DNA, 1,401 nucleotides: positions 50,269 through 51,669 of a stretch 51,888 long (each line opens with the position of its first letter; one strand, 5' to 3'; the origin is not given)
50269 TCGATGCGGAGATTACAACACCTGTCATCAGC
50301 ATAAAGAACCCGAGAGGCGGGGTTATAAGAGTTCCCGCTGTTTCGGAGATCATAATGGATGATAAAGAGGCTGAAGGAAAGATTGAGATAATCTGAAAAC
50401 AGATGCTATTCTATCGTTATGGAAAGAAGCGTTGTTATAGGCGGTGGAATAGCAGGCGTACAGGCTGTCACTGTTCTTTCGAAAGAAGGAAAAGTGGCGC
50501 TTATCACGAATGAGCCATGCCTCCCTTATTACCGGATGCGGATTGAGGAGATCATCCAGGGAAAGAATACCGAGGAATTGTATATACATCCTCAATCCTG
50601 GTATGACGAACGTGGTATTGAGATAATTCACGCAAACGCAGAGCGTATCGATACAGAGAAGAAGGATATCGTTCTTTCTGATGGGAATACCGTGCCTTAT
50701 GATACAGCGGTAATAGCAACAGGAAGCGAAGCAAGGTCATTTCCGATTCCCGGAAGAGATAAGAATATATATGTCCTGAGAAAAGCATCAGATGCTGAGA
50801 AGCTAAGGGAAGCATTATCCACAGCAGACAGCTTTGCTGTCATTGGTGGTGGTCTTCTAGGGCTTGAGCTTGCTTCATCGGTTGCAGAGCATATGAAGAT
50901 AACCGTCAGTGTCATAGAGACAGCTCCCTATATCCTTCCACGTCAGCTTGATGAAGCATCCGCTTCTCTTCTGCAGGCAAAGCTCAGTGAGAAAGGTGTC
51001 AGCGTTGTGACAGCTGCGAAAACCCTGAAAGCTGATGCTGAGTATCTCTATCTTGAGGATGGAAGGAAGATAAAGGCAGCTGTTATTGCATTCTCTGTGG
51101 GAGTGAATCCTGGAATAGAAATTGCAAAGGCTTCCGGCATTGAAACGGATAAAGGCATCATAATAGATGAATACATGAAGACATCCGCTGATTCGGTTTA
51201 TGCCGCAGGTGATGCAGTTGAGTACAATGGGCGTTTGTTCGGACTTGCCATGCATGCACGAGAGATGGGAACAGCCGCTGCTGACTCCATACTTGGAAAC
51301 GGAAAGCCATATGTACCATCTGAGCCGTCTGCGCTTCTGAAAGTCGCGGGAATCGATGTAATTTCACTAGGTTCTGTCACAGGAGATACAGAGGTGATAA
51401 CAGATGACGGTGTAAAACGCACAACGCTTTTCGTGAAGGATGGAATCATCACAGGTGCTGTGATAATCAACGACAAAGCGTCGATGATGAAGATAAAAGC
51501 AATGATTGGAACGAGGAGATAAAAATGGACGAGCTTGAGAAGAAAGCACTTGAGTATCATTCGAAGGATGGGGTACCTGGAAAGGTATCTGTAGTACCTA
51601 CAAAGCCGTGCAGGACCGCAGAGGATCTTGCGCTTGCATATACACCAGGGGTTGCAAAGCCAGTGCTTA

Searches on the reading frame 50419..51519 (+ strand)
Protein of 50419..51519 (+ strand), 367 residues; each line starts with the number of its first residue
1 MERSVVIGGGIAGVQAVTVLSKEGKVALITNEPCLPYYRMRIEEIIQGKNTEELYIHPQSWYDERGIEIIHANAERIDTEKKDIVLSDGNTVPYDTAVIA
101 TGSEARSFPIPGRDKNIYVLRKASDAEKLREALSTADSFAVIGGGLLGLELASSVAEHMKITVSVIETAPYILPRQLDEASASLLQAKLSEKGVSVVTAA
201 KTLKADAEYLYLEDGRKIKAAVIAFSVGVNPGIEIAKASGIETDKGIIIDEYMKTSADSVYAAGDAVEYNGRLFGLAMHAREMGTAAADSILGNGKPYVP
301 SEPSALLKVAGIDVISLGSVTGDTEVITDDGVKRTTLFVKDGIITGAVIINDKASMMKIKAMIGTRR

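Call 68: search_protein_families(library=pfam, proteins=[window:50419-51519:+], max_evalue=0.00001)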
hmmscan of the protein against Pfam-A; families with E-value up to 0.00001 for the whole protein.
window:50419-51519:+ (367 aa): 4 families
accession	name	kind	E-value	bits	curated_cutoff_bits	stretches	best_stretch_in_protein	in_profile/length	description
PF07992.20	Pyr_redox_2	-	5.9e-55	187.2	26.1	1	4-284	3-291/291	Pyridine nucleotide-disulphide oxidoreductase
PF00070.33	Pyr_redox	-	3.9e-16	59.8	22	1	139-206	2-67/82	Pyridine nucleotide-disulphide oxidoreductase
PF18267.7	Rubredoxin_C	-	9.9e-11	41.9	25.9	1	303-364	1-67/70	Rubredoxin NAD+ reductase C-terminal domain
PF01134.28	GIDA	-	1.2e-06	28.3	22.1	0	5-31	3-30/391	Glucose inhibited division protein A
